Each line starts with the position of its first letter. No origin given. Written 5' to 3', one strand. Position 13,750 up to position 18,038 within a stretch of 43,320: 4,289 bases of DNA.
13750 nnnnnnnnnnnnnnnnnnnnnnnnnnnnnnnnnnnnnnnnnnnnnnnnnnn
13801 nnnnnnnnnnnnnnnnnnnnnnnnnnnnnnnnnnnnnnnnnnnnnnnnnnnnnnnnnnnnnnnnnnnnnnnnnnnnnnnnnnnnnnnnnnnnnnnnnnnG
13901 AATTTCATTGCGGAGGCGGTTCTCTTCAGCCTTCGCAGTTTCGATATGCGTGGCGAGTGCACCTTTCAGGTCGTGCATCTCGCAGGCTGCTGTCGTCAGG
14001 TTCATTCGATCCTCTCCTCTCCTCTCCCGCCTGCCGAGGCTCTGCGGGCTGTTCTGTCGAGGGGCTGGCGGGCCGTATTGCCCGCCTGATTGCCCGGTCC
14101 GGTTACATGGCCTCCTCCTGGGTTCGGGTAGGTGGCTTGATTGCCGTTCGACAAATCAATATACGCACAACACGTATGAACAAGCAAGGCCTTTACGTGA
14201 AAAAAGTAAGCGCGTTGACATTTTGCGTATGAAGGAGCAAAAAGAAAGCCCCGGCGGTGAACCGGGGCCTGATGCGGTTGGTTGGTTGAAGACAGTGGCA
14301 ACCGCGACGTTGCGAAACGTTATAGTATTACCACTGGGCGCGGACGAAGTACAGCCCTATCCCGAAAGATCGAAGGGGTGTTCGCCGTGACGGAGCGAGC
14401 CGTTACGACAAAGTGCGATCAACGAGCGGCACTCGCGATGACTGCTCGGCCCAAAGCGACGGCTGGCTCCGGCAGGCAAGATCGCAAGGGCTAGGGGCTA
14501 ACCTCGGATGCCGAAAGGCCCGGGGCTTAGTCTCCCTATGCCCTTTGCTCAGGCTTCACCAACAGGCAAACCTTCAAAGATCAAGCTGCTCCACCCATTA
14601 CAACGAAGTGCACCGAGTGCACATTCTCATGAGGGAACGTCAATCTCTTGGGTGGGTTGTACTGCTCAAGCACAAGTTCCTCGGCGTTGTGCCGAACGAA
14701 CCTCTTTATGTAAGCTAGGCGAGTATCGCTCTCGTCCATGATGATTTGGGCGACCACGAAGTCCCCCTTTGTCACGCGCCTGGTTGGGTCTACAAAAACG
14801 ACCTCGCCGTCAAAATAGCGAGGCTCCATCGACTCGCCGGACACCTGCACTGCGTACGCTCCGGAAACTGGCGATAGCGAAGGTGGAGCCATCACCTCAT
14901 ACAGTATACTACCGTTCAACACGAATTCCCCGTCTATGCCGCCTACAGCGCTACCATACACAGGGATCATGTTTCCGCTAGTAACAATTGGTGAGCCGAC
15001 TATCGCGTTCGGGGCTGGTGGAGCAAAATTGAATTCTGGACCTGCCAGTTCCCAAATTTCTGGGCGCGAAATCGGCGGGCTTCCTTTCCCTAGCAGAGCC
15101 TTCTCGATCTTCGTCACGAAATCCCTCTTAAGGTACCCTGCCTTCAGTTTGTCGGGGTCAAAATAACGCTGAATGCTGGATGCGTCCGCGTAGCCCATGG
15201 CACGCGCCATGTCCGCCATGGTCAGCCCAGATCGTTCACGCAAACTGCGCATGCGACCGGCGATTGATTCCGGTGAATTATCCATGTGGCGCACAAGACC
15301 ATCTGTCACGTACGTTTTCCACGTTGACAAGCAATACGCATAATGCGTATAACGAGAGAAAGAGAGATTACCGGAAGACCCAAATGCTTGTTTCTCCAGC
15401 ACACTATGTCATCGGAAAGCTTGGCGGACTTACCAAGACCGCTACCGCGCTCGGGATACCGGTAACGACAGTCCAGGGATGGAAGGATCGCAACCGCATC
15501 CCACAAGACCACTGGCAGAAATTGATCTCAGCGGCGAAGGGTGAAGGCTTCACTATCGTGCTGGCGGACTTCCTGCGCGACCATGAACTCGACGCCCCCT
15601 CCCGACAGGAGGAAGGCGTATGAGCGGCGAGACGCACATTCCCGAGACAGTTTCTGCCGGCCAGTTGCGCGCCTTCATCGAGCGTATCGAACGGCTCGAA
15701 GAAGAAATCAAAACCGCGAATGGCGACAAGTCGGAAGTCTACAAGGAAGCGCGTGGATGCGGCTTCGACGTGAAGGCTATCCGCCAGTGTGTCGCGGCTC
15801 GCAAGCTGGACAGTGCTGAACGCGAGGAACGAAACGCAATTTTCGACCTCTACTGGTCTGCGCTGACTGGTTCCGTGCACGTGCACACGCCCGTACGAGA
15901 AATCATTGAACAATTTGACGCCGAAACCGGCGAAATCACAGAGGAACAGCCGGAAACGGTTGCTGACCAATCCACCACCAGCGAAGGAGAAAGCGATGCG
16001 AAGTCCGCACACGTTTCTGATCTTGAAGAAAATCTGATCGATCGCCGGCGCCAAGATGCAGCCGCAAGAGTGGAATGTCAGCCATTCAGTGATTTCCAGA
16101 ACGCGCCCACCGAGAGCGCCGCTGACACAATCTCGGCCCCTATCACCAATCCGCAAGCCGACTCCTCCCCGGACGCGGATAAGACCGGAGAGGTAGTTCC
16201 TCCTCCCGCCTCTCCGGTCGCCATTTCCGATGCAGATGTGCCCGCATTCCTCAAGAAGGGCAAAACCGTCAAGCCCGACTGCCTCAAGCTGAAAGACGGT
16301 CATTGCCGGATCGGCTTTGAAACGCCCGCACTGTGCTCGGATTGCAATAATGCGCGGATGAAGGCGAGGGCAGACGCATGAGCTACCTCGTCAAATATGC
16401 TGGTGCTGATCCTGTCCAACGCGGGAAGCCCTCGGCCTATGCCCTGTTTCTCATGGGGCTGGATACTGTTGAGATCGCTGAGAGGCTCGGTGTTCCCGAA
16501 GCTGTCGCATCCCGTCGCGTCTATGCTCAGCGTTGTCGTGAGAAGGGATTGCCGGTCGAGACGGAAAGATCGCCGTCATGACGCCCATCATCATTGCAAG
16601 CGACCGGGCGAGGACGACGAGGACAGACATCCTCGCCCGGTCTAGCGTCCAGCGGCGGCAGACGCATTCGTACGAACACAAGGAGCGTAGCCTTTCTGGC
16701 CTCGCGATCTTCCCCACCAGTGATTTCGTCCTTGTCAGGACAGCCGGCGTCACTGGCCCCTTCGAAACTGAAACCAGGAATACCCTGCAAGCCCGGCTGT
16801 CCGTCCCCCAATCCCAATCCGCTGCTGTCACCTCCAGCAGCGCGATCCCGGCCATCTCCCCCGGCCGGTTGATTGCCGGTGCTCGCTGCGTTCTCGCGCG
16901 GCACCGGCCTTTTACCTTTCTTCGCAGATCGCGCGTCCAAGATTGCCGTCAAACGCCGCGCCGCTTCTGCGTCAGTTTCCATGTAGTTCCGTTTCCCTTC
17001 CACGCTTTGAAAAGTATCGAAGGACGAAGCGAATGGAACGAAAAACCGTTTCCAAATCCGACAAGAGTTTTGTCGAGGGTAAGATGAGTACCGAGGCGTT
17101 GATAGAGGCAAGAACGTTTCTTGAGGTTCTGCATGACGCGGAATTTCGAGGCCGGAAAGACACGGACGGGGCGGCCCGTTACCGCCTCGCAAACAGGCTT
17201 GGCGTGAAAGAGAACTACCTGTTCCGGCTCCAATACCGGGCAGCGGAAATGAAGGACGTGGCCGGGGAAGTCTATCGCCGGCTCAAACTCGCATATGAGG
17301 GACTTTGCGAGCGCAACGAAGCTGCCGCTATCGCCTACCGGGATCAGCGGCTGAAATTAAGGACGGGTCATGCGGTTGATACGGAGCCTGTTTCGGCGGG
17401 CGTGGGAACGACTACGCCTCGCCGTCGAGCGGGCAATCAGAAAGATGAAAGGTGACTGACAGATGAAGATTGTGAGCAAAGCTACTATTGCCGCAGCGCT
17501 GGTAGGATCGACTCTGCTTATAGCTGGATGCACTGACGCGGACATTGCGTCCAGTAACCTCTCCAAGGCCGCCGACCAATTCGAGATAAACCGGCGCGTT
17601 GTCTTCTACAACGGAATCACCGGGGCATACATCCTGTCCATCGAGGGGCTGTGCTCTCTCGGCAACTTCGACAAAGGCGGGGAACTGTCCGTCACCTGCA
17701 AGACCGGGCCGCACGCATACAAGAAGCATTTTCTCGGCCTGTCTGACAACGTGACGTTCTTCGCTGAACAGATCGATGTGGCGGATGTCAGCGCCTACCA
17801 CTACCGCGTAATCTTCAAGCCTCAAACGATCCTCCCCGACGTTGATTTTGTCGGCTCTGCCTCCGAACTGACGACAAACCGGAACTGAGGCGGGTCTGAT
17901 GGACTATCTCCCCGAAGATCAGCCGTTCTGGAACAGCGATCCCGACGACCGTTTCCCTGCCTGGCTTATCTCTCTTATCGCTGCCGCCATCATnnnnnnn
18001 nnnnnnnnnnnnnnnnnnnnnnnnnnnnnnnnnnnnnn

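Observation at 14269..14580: ORF-free, densely structured ~300 nt between cI and its terminator (the rexAB-equivalent slot)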

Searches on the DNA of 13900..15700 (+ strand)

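Call 4: search_rna_families(source=window, start=13900, end=14800, threshold=evalue, max_evalue=10, show_alignments=4)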
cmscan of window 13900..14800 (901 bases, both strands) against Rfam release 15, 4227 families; matches with E-value up to 10: 8.
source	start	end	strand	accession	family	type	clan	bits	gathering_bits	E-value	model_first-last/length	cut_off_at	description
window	14240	14322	-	RF02837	anti-hemB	Gene; sRNA;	-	20.8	49.5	0.028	1-81/81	no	Burkholderia RNA 7 (anti-hemB)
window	14240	14294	-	RF02278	Betaproteobacteria_toxic_sRNA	Gene; sRNA;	-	19.7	50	0.26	1-64/64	no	Betaproteobacteria toxic small RNA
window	14467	14561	-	RF00772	mir-328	Gene; miRNA;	-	18.5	70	3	1-75/75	no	mir-328 microRNA precursor family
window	14238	14364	-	RF01772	rnk_pseudo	Cis-reg; leader;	-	16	55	7.4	1-108/108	no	Pseudomonas rnk leader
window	14245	14323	-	RF01393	isrJ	Gene; sRNA;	-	15.9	37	4.2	1-75/75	no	isrJ Hfq binding RNA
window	14422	14503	-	RF01680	P5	Gene; sRNA;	-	15.7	60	6.5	1-71/71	no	Pseudomonas sRNA P5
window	14232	14306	-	RF00519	suhB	Gene; sRNA;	CL00108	15.6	41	2.3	1-77/77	no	Makes More Granules Regulator RNA (mmgR)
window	14247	14271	-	RF03158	L31-Actinobacteria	Cis-reg; leader;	CL00118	15.6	35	7.5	1-48/48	no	L31-Actinobacteria ribosomal protein leader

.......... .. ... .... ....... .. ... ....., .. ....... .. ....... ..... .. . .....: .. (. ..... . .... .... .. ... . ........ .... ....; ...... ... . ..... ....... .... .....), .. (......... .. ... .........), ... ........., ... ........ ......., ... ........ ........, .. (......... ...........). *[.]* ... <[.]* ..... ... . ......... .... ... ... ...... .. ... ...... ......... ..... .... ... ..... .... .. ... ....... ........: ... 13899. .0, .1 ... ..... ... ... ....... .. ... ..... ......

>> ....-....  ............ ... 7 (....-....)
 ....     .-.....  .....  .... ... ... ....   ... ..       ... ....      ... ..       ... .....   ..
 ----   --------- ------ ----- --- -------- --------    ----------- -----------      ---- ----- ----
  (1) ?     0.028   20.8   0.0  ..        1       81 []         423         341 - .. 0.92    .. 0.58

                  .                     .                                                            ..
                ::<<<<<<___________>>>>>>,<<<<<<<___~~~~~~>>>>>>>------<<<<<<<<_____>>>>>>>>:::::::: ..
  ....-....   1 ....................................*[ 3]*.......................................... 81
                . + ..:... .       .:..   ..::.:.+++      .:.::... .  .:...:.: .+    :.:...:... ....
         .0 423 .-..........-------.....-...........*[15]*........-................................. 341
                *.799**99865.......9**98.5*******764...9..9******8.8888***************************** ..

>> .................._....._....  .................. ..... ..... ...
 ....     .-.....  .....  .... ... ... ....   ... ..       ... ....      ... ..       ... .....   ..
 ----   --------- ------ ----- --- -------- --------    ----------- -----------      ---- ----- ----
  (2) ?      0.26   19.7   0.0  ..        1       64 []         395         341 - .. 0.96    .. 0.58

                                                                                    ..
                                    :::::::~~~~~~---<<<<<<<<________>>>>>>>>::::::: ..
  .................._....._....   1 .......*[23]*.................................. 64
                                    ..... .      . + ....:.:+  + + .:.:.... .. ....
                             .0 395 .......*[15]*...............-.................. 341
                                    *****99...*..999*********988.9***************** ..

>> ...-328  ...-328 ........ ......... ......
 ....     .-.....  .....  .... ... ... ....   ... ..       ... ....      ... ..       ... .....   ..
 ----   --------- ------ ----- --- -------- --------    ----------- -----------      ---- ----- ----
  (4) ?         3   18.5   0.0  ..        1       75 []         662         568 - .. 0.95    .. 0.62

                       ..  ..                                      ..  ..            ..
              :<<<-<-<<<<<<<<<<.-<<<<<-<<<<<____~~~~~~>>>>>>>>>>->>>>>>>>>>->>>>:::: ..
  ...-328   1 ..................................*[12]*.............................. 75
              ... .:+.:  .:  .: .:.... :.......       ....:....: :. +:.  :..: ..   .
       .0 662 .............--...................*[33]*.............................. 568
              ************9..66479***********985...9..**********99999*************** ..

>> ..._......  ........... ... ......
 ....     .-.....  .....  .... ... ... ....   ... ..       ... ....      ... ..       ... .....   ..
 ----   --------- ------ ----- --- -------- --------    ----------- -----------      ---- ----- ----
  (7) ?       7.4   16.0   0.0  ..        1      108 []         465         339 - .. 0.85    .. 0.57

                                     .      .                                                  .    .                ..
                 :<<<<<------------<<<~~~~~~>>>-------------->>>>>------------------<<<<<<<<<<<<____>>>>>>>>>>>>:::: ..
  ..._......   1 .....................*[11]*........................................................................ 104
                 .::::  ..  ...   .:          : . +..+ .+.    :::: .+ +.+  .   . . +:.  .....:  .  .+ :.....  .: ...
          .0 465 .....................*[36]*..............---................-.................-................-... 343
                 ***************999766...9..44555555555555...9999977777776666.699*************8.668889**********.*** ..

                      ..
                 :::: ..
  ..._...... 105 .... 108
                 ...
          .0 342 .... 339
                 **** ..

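Call 9: search_dna_similar(query=window:14000-15700:+, collection=phages, mode=distant)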
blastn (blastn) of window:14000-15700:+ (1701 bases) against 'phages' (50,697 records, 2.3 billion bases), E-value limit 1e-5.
Records with a match: 1; places in all: 1; records where one place covers at least 80% of the query: 0.
Best place of each record, by identity: 60-80% 1.
By first word of the organism name: Rhizobium 1.
By host as written in the record: Rhizobium etli N6212 1.
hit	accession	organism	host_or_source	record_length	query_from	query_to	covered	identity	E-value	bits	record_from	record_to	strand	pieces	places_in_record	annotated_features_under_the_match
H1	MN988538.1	Rhizobium phage RHph_Y25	Rhizobium etli N6212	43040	655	968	18%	68.0%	5e-20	105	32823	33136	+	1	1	repressor protein C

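Call 15: search_dna_similar(query=window:14230-14600:+, collection=plasmids, mode=distant, max_evalue=0.01)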
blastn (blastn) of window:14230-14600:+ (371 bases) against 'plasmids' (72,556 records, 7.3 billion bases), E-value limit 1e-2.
No match.
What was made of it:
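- On Dispersed repeat (MITE, REP, RIME): No match was found in PLSDB plasmids, including rhizobial megaplasmids (call 15).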

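Call 16: search_dna_similar(query=window:14230-14600:+, collection=phages, mode=distant, max_evalue=1)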
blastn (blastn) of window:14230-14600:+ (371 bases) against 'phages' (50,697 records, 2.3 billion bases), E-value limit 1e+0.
Records with a match: 4; places in all: 4; records where one place covers at least 80% of the query: 0.
Best place of each record, by identity: 80-90% 2; 60-80% 2.
By first word of the organism name: Vibrio 2; Burkholderia 2.
By host as written in the record: Vibrio parahaemolyticus O3:K6 1; Vibrio parahaemolyticus 1; - 1; Burkholderia ambifaria 1.
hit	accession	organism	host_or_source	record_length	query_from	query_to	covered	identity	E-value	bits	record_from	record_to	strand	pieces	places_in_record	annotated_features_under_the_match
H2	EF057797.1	Vibrio phage VP882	Vibrio parahaemolyticus O3:K6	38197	7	59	14%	77.4%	4e-1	41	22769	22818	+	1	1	hypothetical protein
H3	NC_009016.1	Vibrio phage VP882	Vibrio parahaemolyticus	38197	7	59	14%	77.4%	4e-1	41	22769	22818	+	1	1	hypothetical protein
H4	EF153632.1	Burkholderia phage BcepF1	-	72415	3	39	10%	85.0%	3e-2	45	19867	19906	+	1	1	hypothetical protein (x2)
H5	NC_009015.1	Burkholderia phage BcepF1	Burkholderia ambifaria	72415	3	39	10%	85.0%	3e-2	45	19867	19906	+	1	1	hypothetical protein (x2)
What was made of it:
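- There is no match in 72,556 plasmids or 50,697 phage records (calls 15, 16).
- Tried and rejected: BLAST against phages and plasmids gave only chance hits (calls 9, 15, 16).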

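Call 88: search_rna_families(sources=[L027, L031, L032, L035, L037, L038, L040, L018, L048, L014], threshold=evalue, max_evalue=5)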
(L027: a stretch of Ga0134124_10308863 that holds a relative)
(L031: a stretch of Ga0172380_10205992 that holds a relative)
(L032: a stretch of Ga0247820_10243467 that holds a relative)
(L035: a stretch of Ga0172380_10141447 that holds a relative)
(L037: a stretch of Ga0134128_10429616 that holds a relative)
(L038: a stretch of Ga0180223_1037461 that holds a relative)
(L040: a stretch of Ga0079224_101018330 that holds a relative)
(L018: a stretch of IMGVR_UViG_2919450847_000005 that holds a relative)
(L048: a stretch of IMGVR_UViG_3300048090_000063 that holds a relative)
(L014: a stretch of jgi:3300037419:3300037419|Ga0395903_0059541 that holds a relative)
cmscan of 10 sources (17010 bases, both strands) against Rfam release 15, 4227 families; matches with E-value up to 5: 7.
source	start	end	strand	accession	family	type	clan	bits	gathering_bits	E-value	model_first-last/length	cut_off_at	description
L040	694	832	+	RF01772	rnk_pseudo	Cis-reg; leader;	-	31.2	55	0.068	1-108/108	no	Pseudomonas rnk leader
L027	1264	1390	+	RF01772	rnk_pseudo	Cis-reg; leader;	-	28.8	55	0.22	1-108/108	no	Pseudomonas rnk leader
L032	883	1013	+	RF01772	rnk_pseudo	Cis-reg; leader;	-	27.8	55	0.37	1-108/108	no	Pseudomonas rnk leader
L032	635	731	+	RF02964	DUF3800-V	Gene; sRNA;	-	21.6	37.4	2.7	1-96/96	no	DUF3800-V RNA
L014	2772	2825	+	RF00282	SNORD48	Gene; snRNA; snoRNA; CD-box;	-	19.8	36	0.99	1-63/63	no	Small nucleolar RNA SNORD48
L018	946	995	+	RF02784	SorX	Gene; sRNA;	-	19.5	46.6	1.1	1-73/73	no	Singlet oxygen resistance RNA X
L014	2309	2384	+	RF02837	anti-hemB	Gene; sRNA;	-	17.6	49.5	4.3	1-81/81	no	Burkholderia RNA 7 (anti-hemB)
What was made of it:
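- On Any Rfam 15 family (including GOLLD, ROOL, HEARO, tmRNA, RNase P, 6S, riboswitches, C4, group I/II introns): Calls 4 and 88: only weak matches (16-31 bits against thresholds of 35-70), largely to the terminator hairpin or to it together with an adjoining helix.
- Relaxed searches on the region and on ten more loci gave only weak sub-threshold hits, largely to the terminator hairpin (calls 4, 88).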

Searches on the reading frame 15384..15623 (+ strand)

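Call 41: search_protein_families(library=pfam, proteins=[window:15384-15623:+], max_evalue=0.01)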
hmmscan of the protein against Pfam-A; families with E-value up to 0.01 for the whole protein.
window:15384-15623:+ (79 aa): 2 families
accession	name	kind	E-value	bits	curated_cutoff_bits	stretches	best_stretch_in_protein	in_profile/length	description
PF15943.11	YdaS_toxin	-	0.0017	18.6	30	1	9-53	4-49/65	Bacterial toxin YdaS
PF14549.12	P22_Cro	-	0.0078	16.4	30.2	1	9-42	5-36/60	DNA-binding transcriptional regulator Cro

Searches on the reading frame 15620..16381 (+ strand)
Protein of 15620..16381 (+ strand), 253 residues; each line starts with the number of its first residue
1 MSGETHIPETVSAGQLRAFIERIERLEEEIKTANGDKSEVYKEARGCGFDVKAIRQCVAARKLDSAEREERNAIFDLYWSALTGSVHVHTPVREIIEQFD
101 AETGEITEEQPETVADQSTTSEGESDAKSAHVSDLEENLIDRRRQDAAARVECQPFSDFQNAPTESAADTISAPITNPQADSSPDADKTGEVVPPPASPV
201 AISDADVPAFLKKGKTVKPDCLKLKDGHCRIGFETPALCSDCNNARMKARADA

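Call 41: search_protein_families(library=pfam, proteins=[window:15620-16381:+], max_evalue=0.01)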
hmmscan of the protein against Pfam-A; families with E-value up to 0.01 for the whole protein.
window:15620-16381:+ (253 aa): 1 family
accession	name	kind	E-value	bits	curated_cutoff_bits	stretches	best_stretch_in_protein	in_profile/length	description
PF10073.14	GapR_DNA-bd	-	3.1e-25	88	22.6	1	13-82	2-71/72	GapR-like, DNA-binding domain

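Call 76: search_protein_families(library=phrogs, proteins=[window:15620-16381:+], max_evalue=0.001)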
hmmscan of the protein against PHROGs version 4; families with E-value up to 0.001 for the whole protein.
window:15620-16381:+ (253 aa): 1 family
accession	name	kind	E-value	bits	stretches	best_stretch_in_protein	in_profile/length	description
phrog_4212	-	unknown function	3.1e-24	86.8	1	8-83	275-350/353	-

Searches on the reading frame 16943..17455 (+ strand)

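Call 41: search_protein_families(library=pfam, proteins=[window:16943-17455:+], max_evalue=0.01)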
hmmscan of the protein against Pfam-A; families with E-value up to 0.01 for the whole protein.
window:16943-17455:+ (170 aa): 0 families

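Call 76: search_protein_families(library=phrogs, proteins=[window:16943-17455:+], max_evalue=0.001)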
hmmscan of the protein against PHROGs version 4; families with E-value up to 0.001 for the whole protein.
window:16943-17455:+ (170 aa): 1 family
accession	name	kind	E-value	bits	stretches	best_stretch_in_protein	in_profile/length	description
phrog_35370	-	unknown function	1.1e-12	49.6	1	39-135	2-97/166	-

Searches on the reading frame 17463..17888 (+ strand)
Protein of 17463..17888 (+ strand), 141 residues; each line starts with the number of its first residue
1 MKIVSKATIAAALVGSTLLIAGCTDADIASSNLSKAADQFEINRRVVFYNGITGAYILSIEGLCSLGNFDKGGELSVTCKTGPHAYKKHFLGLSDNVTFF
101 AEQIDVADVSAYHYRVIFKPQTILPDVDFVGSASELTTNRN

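Call 41: search_protein_families(library=pfam, proteins=[window:17463-17888:+], max_evalue=0.01)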
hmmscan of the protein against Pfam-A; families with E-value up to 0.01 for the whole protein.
window:17463-17888:+ (141 aa): 1 family
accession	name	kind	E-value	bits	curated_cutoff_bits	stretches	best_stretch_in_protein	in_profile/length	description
PF25682.1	Phage_VG64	-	4.6e-52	175.5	27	1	6-129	4-126/127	Mycobacterium phage VG64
